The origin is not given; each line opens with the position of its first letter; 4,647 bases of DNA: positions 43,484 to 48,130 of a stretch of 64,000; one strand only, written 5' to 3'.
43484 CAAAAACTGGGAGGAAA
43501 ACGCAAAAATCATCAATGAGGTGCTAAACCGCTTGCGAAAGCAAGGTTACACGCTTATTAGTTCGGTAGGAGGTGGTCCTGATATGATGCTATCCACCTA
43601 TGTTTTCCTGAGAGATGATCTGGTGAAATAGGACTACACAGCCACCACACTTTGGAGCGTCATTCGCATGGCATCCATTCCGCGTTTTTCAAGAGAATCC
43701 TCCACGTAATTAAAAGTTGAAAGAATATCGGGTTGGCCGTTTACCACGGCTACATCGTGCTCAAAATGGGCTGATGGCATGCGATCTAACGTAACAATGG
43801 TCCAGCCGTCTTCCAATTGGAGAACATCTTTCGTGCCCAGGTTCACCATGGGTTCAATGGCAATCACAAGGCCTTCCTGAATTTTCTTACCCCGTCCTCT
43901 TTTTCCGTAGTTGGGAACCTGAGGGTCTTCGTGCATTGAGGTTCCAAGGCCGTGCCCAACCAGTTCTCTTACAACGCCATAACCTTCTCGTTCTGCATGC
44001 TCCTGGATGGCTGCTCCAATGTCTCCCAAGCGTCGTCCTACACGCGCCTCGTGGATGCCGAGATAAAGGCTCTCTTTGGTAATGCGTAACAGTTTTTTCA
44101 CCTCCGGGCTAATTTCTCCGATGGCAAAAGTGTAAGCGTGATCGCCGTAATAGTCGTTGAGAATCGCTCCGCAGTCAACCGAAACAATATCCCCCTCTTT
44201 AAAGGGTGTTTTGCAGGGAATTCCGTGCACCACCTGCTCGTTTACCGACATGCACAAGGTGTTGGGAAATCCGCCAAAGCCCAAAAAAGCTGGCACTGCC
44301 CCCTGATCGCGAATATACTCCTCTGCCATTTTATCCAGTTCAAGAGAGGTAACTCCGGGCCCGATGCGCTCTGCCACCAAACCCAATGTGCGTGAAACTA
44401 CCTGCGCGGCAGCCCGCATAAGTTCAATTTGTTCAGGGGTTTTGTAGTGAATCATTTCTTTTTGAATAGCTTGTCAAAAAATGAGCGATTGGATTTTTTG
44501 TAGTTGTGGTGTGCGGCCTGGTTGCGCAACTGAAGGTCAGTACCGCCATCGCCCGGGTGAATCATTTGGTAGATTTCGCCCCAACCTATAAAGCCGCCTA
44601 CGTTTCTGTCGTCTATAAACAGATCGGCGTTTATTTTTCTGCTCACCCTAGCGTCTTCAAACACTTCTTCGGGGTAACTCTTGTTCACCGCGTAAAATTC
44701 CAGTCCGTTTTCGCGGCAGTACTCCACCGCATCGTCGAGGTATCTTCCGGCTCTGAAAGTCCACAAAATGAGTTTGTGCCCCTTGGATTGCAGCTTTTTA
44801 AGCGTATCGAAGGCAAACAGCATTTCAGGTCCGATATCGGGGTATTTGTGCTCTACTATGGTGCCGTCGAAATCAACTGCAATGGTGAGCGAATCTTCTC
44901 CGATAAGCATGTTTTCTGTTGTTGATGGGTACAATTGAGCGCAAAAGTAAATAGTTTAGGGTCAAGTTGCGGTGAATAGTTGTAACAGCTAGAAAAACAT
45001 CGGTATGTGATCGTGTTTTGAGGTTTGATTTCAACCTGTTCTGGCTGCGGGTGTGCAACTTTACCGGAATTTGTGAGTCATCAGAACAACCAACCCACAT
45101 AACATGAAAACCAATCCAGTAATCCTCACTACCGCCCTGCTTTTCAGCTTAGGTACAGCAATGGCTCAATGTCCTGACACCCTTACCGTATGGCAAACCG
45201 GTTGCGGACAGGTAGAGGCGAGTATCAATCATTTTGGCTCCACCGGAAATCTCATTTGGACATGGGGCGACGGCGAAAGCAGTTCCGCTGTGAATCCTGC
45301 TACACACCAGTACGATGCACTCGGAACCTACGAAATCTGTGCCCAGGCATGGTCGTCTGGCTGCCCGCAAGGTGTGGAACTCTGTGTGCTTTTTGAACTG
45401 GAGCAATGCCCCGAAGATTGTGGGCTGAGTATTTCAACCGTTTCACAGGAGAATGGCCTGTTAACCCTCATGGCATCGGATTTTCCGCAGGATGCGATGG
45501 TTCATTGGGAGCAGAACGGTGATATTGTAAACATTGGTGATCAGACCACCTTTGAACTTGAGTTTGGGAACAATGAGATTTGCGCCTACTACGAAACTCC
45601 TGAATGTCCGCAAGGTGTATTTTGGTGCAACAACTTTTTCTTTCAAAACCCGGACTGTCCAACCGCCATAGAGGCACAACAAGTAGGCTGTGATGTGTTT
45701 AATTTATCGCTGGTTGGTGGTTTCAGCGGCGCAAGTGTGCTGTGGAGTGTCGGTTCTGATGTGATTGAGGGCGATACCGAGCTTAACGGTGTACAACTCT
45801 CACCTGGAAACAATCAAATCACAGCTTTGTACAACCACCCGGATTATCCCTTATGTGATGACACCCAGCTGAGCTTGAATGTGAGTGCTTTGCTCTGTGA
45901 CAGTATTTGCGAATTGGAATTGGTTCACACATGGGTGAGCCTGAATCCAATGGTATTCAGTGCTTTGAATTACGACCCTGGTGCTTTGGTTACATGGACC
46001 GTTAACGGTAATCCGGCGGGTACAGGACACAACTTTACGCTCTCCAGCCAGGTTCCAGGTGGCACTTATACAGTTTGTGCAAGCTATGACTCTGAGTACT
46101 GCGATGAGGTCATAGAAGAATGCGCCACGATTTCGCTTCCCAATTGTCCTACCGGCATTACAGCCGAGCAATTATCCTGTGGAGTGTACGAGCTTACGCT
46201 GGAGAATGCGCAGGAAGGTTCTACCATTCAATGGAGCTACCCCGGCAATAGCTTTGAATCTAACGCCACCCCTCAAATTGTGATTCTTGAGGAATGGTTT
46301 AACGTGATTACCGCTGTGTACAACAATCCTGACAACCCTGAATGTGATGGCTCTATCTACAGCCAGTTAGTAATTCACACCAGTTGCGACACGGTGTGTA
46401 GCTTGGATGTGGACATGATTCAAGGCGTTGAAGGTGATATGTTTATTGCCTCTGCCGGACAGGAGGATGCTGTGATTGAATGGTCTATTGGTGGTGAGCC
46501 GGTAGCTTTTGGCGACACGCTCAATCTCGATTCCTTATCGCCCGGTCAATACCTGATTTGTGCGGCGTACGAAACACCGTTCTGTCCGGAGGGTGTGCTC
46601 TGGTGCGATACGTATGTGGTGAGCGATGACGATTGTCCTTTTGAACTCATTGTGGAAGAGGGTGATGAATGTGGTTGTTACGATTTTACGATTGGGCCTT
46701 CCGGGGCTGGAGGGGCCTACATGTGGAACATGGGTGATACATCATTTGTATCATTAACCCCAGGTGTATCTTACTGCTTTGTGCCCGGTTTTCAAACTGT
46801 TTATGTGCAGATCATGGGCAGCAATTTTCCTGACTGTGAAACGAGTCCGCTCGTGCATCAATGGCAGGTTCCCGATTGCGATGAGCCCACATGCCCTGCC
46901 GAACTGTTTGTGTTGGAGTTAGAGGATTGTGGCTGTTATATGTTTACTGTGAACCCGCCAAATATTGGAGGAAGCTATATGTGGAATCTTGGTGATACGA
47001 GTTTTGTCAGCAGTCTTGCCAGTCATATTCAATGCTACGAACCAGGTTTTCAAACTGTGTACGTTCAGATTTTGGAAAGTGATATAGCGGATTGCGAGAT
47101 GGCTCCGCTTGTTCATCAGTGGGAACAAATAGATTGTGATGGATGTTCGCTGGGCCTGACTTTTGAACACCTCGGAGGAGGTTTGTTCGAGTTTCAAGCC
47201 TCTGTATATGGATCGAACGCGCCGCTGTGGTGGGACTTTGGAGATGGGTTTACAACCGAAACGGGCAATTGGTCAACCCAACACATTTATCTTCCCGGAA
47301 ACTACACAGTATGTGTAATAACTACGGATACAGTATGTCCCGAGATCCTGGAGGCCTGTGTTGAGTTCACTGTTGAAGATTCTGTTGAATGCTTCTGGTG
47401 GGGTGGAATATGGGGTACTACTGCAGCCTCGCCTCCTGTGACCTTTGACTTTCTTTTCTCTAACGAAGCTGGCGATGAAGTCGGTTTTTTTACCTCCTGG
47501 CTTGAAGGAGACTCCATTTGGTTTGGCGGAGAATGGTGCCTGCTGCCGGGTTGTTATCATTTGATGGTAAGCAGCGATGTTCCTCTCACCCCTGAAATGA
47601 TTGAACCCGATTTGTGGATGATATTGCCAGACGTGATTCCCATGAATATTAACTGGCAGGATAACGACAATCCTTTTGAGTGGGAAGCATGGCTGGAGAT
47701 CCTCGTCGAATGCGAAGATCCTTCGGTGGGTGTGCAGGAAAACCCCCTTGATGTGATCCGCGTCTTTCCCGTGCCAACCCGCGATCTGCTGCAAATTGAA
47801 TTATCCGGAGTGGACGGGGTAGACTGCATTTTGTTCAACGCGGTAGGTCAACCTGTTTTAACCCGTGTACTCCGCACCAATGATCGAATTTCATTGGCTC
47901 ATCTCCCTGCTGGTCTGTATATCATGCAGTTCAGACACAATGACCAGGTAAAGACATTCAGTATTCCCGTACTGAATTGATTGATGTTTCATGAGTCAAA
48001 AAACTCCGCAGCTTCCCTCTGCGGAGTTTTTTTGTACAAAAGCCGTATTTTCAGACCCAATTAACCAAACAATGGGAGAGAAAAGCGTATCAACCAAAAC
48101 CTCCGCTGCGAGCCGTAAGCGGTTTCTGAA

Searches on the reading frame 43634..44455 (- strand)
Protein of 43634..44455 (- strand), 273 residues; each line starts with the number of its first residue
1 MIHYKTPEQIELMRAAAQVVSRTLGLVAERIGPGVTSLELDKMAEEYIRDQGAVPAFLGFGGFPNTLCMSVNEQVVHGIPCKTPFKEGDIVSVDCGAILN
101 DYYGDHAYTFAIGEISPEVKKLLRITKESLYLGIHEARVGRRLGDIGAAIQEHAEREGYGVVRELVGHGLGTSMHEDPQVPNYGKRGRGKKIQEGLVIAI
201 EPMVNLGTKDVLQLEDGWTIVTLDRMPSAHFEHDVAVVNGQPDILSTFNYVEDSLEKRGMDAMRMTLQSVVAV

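Call 68: search_protein_families(library=pfam, proteins=[window:43634-44455:-], max_evalue=0.0001)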
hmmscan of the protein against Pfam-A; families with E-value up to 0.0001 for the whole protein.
window:43634-44455:- (273 aa): 1 family
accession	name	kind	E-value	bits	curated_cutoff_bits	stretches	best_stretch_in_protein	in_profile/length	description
PF00557.29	Peptidase_M24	-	1.3e-48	165.9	23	1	11-237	1-206/208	Metallopeptidase family M24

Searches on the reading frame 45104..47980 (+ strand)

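Call 84: search_protein_families(library=pfam, proteins=[window:45104-47980:+], max_evalue=0.00001)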
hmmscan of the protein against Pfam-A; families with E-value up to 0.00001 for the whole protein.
window:45104-47980:+ (958 aa): 1 family
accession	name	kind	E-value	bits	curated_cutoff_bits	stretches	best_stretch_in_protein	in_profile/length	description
PF18911.6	PKD_4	-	1.2e-10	41.7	27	0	709-743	38-71/85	PKD domain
